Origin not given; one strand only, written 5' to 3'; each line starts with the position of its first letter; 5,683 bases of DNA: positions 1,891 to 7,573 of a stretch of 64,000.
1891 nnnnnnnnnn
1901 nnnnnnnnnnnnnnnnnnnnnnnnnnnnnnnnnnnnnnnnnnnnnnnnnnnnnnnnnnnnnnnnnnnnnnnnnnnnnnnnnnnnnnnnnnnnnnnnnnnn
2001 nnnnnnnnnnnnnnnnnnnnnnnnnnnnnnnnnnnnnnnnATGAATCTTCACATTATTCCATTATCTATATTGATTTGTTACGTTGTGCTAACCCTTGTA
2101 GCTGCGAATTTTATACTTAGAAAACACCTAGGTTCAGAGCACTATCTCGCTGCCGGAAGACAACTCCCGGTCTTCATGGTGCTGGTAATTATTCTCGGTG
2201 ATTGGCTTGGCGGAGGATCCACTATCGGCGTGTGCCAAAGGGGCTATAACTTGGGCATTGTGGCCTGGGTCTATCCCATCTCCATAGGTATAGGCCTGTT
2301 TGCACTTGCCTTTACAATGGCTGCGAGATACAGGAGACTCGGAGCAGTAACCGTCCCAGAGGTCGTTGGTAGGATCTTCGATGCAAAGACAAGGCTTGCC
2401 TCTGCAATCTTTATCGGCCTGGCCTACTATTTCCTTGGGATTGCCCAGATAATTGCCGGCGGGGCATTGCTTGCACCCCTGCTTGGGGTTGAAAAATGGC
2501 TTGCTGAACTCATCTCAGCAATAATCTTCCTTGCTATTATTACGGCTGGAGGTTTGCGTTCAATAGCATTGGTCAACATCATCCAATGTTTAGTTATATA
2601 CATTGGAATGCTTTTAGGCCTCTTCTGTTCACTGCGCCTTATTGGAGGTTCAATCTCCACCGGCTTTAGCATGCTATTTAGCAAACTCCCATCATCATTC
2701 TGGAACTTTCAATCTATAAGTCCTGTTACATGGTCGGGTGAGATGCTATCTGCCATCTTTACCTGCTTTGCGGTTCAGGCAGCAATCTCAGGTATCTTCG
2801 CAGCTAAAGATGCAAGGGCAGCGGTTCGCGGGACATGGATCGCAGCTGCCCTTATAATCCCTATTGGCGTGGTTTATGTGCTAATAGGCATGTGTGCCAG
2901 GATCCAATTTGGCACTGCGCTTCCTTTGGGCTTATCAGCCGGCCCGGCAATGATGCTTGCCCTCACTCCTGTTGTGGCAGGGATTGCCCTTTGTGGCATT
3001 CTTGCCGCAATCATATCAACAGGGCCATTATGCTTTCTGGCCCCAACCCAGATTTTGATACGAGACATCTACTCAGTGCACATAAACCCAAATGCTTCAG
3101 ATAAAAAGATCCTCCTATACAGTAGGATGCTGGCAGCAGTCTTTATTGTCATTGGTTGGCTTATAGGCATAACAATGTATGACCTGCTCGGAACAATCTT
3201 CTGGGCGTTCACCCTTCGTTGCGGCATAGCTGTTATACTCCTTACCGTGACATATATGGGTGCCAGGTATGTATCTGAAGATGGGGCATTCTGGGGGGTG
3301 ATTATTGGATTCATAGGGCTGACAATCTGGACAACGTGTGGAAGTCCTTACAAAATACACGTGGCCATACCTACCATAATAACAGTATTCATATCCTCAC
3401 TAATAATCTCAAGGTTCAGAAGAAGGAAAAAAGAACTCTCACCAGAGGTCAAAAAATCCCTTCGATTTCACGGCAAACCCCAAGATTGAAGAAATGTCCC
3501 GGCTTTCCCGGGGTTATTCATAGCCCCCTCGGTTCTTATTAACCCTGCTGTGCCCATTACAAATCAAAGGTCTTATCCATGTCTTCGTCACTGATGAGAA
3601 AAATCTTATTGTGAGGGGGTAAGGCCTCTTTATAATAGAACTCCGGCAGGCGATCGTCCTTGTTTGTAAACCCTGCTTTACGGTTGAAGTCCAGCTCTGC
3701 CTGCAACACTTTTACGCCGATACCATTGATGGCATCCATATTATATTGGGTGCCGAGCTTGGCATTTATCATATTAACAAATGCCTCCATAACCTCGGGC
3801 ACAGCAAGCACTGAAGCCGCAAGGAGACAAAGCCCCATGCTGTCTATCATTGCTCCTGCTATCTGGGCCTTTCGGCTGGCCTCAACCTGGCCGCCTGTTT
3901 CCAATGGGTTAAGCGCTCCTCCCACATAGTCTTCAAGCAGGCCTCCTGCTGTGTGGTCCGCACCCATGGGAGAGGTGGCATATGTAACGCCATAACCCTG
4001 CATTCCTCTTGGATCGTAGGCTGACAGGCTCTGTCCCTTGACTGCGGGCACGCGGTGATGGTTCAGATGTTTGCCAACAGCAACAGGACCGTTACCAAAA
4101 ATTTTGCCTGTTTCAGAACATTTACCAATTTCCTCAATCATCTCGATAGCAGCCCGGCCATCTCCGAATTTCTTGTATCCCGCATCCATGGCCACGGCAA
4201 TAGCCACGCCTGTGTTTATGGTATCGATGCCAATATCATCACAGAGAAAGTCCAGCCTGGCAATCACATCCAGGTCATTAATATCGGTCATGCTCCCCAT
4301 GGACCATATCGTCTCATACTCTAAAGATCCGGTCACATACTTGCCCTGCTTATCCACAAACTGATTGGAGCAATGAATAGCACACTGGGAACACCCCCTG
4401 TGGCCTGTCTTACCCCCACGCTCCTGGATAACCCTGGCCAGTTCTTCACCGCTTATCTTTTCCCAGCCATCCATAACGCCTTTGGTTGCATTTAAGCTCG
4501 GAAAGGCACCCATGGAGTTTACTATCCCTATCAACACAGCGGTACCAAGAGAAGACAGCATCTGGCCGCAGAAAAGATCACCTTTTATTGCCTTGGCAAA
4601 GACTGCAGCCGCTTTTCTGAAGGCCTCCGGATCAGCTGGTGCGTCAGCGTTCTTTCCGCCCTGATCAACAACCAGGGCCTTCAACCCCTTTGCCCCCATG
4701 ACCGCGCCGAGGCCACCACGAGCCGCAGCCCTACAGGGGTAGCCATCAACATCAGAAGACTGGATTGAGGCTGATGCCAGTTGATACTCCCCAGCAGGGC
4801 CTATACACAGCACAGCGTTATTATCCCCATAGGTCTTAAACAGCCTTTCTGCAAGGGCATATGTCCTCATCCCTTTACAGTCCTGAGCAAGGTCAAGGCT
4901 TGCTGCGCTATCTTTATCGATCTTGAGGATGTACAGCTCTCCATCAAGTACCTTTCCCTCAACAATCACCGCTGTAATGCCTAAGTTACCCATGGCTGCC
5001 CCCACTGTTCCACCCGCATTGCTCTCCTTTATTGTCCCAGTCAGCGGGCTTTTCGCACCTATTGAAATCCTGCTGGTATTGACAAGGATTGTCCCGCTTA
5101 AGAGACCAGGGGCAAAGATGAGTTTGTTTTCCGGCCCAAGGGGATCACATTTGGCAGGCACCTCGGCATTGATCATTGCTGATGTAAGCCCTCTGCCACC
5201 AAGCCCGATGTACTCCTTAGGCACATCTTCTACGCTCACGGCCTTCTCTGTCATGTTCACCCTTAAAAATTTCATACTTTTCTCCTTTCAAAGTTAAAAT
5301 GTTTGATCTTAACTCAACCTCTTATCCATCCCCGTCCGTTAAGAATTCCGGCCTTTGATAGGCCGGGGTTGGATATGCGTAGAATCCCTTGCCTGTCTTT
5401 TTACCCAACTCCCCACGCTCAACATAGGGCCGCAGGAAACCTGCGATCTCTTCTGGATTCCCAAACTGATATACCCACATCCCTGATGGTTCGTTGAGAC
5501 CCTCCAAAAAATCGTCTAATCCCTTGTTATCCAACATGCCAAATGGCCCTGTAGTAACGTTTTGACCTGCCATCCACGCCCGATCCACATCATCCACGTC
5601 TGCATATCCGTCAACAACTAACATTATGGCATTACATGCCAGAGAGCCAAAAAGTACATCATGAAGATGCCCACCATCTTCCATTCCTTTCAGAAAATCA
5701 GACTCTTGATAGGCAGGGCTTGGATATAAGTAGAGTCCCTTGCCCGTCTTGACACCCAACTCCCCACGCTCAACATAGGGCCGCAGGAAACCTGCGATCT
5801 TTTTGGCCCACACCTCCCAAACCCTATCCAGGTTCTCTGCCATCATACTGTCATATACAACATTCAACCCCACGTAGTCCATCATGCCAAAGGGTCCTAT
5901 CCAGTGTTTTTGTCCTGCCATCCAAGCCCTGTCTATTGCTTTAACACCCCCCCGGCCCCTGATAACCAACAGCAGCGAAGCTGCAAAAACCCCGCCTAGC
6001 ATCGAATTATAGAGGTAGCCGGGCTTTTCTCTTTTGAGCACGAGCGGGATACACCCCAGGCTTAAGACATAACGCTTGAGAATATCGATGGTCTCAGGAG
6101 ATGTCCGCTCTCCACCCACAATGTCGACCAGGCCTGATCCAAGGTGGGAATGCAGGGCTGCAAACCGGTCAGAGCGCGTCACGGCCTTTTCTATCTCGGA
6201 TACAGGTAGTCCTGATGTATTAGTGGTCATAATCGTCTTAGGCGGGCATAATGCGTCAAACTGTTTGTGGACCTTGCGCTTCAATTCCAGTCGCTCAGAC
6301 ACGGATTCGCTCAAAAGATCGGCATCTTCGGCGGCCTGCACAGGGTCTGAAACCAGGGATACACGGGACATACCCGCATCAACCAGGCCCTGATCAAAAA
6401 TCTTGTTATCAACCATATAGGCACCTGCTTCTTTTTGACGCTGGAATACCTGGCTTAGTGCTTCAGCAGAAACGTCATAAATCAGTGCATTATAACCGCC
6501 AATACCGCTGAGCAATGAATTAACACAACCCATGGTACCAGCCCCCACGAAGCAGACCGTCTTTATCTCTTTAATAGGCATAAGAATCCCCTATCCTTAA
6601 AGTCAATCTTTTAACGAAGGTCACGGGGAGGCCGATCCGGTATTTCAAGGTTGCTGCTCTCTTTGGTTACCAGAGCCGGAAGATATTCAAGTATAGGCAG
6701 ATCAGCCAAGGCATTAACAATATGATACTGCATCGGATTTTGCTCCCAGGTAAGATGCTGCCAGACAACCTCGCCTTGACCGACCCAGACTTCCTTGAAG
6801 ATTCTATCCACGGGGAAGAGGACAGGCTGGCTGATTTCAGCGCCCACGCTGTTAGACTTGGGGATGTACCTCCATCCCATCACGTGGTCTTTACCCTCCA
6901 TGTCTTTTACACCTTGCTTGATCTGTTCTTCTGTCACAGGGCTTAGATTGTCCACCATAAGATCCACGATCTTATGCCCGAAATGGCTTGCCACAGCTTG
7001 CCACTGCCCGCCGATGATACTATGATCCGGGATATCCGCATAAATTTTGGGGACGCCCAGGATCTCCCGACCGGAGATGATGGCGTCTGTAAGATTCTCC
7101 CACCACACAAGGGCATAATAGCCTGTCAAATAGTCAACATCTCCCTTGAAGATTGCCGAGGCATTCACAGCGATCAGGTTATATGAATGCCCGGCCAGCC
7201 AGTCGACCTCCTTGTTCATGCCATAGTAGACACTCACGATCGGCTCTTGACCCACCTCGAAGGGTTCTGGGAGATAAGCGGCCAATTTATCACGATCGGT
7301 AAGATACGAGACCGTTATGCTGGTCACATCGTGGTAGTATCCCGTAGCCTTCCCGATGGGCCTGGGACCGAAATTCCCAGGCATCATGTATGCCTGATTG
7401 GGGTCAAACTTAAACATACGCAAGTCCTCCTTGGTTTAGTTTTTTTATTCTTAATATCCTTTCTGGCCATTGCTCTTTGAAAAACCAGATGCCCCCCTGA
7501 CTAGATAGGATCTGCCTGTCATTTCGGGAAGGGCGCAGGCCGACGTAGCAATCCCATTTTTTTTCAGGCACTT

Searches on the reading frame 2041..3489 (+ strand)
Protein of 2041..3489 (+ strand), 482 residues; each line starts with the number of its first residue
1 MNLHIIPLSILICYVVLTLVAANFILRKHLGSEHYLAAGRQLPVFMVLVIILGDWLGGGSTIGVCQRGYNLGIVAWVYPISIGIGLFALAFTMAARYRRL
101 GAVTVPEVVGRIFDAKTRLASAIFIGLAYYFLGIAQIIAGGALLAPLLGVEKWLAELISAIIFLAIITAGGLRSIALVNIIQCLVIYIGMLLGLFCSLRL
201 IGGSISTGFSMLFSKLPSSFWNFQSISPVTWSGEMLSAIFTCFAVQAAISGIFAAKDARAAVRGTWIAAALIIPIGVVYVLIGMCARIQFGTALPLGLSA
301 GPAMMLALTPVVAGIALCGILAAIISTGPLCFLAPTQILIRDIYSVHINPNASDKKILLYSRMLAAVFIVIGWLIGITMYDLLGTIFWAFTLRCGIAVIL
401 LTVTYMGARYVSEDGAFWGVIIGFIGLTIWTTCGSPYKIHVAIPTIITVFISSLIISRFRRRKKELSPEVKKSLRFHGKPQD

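Call 41: search_protein_families(library=pfam, proteins=[window:2041-3489:+], max_evalue=0.000001)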
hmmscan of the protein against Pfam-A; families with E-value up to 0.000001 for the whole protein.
window:2041-3489:+ (482 aa): 1 family
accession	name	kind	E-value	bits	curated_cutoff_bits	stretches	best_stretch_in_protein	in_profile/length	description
PF00474.23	SSF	-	3.8e-26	92.4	22.8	1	35-423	1-406/406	Sodium:solute symporter family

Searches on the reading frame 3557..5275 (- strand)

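Call 41: search_protein_families(library=pfam, proteins=[window:3557-5275:-], max_evalue=0.000001)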
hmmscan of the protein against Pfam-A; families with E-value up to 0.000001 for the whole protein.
window:3557-5275:- (572 aa): 2 families
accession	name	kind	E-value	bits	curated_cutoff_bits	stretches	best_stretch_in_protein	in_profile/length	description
PF01314.23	AFOR_C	-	1.3e-70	238.9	27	1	227-554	7-346/385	Aldehyde ferredoxin oxidoreductase, domains 2 & 3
PF02730.20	AFOR_N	-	2.4e-60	204.1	29.8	1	2-204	2-197/199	Aldehyde ferredoxin oxidoreductase, N-terminal domain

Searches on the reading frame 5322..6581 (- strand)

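Call 41: search_protein_families(library=pfam, proteins=[window:5322-6581:-], max_evalue=0.000001)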
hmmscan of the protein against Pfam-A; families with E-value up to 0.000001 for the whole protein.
window:5322-6581:- (419 aa): 2 families
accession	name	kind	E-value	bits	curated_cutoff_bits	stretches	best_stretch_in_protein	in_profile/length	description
PF02737.24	3HCDH_N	-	1.9e-31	109.8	22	1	9-183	2-178/180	3-hydroxyacyl-CoA dehydrogenase, NAD binding domain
PF00725.27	3HCDH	-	1.1e-27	96.8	22.1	2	311-403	8-97/97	3-hydroxyacyl-CoA dehydrogenase, C-terminal domain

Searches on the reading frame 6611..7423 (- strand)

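Call 41: search_protein_families(library=pfam, proteins=[window:6611-7423:-], max_evalue=0.000001)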
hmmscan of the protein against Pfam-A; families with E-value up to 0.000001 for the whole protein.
window:6611-7423:- (270 aa): 1 family
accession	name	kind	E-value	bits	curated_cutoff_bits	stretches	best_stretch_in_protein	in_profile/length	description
PF06314.16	ADC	-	9.9e-34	117.3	29.8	1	15-248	3-226/238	Acetoacetate decarboxylase (ADC)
